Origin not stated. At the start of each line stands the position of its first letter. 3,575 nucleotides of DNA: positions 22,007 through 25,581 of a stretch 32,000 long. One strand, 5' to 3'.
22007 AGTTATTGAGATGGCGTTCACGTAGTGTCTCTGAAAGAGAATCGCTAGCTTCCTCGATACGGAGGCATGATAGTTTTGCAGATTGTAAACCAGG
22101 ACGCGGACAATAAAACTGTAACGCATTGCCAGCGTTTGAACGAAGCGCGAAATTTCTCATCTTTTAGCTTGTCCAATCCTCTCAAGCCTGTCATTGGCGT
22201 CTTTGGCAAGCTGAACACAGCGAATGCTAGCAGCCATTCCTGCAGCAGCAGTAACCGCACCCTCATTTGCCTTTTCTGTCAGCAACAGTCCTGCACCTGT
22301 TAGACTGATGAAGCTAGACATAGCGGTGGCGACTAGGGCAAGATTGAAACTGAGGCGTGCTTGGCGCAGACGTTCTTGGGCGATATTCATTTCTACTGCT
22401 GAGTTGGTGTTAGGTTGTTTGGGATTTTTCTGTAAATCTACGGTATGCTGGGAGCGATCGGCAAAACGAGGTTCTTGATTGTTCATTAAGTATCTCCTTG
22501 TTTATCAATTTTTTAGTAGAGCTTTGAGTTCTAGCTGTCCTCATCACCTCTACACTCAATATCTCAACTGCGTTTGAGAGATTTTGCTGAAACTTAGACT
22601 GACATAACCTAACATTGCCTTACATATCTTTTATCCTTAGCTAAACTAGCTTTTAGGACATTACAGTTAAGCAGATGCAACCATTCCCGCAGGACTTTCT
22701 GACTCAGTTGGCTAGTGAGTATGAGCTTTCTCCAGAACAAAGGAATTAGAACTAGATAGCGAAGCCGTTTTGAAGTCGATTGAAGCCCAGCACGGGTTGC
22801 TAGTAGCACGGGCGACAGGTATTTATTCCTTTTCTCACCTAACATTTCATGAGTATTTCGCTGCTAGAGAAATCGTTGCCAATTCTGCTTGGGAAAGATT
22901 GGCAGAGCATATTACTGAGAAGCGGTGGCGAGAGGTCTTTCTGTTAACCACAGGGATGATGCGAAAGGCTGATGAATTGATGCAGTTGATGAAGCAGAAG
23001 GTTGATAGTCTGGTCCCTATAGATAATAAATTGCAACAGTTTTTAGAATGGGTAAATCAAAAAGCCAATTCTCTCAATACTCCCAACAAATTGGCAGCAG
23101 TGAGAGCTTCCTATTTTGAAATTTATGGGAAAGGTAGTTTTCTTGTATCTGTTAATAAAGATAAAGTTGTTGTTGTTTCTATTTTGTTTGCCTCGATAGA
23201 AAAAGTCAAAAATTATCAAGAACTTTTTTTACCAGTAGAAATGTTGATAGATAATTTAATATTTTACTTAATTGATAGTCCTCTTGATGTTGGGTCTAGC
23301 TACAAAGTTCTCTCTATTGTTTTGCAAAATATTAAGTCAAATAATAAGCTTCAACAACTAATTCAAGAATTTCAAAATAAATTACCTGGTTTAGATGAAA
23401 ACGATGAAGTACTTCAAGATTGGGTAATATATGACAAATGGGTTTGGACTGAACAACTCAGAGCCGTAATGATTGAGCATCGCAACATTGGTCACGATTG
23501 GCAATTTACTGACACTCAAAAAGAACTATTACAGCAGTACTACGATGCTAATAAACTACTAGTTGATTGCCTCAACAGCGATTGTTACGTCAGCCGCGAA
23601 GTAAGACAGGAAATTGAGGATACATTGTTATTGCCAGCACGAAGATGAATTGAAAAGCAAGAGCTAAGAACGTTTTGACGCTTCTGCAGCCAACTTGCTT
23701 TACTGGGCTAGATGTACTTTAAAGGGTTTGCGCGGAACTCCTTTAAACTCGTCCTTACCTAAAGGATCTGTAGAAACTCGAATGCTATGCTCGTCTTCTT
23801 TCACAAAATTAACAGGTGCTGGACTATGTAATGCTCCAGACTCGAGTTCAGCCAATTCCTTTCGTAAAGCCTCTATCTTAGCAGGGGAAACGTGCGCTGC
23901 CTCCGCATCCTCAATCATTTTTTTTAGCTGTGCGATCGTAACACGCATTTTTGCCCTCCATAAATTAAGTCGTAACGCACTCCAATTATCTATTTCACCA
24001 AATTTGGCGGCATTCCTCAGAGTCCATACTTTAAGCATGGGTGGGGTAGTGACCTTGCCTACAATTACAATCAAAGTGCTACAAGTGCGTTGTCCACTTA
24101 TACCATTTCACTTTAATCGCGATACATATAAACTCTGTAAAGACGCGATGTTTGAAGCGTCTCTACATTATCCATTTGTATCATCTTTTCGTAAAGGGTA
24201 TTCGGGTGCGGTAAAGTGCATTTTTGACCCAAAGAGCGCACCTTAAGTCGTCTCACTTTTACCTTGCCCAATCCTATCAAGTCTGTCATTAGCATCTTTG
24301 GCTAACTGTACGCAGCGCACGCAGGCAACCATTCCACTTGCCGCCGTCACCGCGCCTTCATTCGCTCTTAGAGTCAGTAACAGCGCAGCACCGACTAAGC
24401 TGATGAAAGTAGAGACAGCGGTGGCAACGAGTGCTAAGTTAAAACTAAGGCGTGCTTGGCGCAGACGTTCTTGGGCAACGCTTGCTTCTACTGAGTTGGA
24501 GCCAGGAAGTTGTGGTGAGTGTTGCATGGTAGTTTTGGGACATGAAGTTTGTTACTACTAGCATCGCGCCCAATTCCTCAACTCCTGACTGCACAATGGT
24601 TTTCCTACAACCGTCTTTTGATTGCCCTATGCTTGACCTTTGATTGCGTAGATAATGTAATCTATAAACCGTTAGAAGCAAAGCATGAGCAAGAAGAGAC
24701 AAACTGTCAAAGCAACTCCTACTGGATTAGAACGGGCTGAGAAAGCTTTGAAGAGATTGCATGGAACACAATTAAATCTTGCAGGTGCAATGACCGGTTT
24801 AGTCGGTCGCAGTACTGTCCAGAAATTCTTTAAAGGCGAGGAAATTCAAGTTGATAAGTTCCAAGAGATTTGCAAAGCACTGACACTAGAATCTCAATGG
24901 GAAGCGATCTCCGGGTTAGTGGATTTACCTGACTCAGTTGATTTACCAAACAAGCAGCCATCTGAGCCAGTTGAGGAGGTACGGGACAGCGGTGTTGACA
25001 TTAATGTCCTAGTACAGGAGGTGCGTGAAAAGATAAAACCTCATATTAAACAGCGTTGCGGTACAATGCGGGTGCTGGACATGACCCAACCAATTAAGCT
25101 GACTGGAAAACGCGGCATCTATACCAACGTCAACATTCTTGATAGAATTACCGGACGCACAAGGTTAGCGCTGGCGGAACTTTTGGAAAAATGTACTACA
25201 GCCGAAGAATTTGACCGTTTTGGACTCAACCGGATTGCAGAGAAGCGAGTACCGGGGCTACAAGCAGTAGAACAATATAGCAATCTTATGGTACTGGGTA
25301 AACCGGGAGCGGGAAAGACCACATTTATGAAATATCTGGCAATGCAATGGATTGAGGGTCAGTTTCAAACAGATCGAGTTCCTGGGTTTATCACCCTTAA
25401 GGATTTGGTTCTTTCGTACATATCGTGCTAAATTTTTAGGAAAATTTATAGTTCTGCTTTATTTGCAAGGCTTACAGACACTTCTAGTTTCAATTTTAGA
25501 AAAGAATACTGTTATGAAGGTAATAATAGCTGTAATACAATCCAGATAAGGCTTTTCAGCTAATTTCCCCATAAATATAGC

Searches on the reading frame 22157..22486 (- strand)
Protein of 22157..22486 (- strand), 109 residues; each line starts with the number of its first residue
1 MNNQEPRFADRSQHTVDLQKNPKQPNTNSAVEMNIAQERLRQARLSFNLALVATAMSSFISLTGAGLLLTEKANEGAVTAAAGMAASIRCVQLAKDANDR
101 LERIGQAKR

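Call 78: search_protein_families(library=pfam, proteins=[window:22157-22486:-], max_evalue=0.01)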
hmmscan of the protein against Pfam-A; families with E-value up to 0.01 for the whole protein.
window:22157-22486:- (109 aa): 1 family
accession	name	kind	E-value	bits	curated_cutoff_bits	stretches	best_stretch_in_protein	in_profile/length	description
PF20712.2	CyanoTRADDas_TM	-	7e-20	71.3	24.3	1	38-101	1-68/68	Cyanobacterial TRADD-N associated 2-Transmembrane domain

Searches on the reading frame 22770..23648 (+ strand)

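Call 40: search_protein_families(library=pfam, proteins=[window:22770-23648:+], max_evalue=0.001)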
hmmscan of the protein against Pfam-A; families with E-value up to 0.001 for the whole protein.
window:22770-23648:+ (292 aa): 1 family
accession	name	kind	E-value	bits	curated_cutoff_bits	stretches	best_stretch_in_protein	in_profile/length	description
PF22727.1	NCH2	-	6.2e-38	129.3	27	1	194-289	1-96/96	NACHT C-terminal Helical domain 2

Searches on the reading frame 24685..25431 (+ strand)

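Call 40: search_protein_families(library=pfam, proteins=[window:24685-25431:+], max_evalue=0.001)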
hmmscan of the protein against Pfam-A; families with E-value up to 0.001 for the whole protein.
window:24685-25431:+ (248 aa): 2 families
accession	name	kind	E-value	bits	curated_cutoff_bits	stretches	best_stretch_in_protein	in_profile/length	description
PF05729.18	NACHT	-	6.3e-05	23.3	26.7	1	201-233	3-37/167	NACHT domain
PF20720.3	nSTAND3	-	0.00012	22.3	27.2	1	193-228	12-47/155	Novel STAND NTPase 3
